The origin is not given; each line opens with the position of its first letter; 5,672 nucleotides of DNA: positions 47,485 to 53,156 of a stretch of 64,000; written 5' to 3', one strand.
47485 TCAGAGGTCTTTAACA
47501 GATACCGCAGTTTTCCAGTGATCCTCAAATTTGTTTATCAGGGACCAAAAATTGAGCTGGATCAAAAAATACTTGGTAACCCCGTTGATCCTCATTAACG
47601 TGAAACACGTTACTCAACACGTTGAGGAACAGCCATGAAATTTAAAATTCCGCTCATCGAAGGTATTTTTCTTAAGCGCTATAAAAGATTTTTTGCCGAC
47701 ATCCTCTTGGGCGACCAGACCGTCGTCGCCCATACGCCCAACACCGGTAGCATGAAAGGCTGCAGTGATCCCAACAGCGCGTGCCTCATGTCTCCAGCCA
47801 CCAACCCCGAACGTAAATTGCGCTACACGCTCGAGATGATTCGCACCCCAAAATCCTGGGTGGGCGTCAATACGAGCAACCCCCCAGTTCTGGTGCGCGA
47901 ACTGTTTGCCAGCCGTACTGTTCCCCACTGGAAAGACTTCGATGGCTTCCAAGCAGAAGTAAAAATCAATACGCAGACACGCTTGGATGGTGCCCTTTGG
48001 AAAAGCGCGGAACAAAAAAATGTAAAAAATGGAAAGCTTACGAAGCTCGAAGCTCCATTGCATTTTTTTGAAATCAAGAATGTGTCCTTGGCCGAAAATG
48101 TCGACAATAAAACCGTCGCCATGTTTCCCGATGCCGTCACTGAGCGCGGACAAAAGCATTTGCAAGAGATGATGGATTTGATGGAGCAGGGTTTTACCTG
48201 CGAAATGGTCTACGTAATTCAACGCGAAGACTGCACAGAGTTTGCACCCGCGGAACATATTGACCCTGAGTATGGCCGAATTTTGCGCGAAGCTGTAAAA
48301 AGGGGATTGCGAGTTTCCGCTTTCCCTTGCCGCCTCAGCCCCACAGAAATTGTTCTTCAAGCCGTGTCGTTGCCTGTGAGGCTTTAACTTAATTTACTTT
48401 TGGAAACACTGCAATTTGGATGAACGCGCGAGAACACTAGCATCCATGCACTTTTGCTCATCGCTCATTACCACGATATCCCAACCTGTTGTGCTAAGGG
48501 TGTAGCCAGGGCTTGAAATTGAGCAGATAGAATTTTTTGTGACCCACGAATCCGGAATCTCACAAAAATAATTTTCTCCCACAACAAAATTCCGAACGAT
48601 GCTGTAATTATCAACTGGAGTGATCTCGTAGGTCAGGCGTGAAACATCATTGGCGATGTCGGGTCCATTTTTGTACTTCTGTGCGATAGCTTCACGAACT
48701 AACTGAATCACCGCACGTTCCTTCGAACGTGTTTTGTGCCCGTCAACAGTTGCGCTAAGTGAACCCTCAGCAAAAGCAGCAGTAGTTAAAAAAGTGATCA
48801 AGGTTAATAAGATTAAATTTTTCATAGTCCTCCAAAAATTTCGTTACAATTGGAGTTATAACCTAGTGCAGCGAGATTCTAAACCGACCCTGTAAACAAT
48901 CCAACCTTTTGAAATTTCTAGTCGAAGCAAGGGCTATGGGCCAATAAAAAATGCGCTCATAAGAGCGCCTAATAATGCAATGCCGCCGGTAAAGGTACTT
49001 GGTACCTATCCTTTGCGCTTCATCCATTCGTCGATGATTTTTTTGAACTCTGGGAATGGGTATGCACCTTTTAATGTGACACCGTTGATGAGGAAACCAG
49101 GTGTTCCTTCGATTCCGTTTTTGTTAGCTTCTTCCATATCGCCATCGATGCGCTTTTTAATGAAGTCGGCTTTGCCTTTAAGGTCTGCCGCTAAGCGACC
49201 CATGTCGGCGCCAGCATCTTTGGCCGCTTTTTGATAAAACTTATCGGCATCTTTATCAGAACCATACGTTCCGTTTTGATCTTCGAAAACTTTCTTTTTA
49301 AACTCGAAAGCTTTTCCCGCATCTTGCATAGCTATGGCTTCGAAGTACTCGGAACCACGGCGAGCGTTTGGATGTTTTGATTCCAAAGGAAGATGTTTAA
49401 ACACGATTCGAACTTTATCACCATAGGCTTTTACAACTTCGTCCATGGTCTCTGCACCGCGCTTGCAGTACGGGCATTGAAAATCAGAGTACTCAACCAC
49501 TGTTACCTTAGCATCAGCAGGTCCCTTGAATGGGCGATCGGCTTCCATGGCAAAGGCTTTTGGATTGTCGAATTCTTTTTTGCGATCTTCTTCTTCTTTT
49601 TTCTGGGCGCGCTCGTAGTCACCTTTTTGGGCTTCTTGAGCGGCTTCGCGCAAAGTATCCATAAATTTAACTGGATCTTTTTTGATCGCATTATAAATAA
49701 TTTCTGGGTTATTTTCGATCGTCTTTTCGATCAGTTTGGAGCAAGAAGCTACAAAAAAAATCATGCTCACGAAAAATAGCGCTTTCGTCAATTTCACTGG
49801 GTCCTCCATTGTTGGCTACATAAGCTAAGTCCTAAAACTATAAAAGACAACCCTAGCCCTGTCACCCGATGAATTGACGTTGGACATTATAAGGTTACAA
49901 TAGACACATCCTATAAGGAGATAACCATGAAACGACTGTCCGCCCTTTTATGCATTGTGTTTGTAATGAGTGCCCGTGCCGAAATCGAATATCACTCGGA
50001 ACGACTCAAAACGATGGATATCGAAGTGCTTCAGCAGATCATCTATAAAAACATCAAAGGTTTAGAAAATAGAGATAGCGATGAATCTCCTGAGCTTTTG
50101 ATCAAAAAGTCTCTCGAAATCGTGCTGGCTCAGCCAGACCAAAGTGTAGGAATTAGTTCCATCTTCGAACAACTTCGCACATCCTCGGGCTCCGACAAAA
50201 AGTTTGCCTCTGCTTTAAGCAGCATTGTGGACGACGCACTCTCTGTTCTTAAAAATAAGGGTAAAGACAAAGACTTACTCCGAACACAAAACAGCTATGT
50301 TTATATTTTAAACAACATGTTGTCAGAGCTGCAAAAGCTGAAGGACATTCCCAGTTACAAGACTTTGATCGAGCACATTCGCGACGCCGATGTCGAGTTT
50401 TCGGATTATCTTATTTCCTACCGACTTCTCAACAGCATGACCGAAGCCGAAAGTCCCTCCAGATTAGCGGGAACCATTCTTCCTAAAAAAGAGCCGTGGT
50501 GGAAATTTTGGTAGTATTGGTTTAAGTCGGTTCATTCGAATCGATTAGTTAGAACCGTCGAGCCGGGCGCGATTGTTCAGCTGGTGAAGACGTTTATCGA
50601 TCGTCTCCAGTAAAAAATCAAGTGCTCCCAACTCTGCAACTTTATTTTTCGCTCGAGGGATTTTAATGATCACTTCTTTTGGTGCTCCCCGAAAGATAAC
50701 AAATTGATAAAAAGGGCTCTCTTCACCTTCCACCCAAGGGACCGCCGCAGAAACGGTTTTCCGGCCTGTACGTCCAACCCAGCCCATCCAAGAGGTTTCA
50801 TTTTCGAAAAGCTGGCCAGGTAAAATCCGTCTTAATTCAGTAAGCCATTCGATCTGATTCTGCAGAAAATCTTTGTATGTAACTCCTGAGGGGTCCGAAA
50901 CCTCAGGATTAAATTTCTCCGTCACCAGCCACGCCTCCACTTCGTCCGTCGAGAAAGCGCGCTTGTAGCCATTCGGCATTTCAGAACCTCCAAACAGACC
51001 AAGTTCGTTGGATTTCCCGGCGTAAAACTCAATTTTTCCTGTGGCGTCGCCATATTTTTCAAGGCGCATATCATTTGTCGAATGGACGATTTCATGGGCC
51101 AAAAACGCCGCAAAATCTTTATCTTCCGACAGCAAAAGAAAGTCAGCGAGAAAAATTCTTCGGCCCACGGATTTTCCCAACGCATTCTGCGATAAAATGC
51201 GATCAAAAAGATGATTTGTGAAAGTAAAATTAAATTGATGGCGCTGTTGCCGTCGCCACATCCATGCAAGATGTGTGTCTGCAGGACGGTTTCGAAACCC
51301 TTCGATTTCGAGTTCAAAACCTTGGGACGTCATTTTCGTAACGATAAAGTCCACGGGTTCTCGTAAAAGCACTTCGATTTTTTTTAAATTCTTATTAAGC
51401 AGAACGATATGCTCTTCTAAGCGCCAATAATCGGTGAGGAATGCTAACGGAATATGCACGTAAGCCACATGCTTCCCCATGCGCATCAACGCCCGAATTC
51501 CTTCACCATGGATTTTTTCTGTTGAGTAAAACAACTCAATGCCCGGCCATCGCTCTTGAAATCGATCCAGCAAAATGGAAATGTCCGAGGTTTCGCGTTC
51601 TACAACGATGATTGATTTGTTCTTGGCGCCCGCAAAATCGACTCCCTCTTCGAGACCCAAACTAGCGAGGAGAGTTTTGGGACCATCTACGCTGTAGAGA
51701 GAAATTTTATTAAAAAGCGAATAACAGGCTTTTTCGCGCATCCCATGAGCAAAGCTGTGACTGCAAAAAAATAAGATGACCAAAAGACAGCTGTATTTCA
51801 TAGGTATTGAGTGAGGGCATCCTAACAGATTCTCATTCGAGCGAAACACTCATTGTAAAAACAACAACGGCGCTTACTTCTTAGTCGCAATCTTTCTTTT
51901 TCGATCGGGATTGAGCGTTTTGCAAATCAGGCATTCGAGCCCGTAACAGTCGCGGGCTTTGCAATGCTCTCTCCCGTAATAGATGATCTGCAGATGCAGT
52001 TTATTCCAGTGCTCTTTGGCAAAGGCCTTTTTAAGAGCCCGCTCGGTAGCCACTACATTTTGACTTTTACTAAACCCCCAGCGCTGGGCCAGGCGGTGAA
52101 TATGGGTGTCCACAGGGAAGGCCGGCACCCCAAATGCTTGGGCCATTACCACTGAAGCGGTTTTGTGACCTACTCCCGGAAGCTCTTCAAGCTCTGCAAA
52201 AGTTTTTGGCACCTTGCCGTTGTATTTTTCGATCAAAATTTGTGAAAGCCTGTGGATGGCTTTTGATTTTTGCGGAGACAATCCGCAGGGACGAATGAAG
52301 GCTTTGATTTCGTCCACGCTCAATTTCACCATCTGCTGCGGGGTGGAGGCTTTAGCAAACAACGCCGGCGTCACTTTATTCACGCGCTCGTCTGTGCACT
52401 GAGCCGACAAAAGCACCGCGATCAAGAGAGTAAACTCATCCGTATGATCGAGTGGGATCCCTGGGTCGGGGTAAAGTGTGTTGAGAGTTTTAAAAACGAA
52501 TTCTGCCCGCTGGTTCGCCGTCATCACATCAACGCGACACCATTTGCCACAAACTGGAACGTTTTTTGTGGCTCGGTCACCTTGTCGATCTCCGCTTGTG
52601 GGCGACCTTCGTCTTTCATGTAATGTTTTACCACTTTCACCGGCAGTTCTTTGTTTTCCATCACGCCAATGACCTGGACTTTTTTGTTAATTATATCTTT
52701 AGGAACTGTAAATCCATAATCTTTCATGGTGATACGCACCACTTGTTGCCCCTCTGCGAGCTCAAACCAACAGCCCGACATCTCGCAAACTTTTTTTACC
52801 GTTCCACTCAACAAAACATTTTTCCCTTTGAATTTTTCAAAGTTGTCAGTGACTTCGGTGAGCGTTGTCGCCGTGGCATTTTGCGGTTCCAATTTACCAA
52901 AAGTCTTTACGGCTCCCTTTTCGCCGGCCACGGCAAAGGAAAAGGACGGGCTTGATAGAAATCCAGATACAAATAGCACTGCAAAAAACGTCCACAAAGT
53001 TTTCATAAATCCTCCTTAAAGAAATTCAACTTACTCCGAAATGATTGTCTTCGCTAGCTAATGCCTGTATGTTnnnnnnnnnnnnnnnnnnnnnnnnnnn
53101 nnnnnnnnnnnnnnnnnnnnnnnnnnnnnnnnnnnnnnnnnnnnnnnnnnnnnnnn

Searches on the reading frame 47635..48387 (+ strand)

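Call 9: search_protein_families(library=pfam, proteins=[window:47635-48387:+], max_evalue=0.001)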
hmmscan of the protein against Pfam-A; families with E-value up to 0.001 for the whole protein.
window:47635-48387:+ (250 aa): 2 families
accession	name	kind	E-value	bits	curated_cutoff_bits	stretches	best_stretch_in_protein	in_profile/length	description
PF03749.19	SfsA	-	4e-35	121.1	22.8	1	85-237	5-137/138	Sugar fermentation stimulation protein RE domain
PF17746.7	SfsA_N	-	5.1e-22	78.2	25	1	13-78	1-63/63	SfsA N-terminal OB domain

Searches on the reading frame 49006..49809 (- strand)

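Call 49: search_protein_families(library=pfam, proteins=[window:49006-49809:-], max_evalue=0.0001)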
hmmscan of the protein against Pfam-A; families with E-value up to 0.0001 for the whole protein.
window:49006-49809:- (267 aa): 2 families
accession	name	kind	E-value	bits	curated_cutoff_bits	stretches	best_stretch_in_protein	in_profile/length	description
PF13462.12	Thioredoxin_4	-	7.8e-24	85.1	23.2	1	94-261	7-165/165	Thioredoxin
PF01323.26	DSBA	-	2.3e-19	70.4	25.6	1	103-259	1-190/191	DSBA-like thioredoxin domain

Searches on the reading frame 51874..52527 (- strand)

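Call 50: search_protein_families(library=pfam, proteins=[window:51874-52527:-], max_evalue=0.0001)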
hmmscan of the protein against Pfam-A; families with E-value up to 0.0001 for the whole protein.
window:51874-52527:- (217 aa): 2 families
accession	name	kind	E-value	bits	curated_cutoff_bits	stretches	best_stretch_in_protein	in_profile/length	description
PF00730.31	HhH-GPD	-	2.9e-24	85.9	26.2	1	36-169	1-106/108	HhH-GPD superfamily base excision DNA repair protein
PF00633.29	HHH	-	8.9e-07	28.9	24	1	101-128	1-28/30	Helix-hairpin-helix motif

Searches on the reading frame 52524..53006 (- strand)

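Call 50: search_protein_families(library=pfam, proteins=[window:52524-53006:-], max_evalue=0.0001)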
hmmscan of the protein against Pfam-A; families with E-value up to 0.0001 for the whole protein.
window:52524-53006:- (160 aa): 1 family
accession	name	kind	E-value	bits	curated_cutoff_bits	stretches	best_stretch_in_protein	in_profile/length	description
PF16267.10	DUF4920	-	5.1e-20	71.8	25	1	63-136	12-86/87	Domain of unknown function (DUF4920)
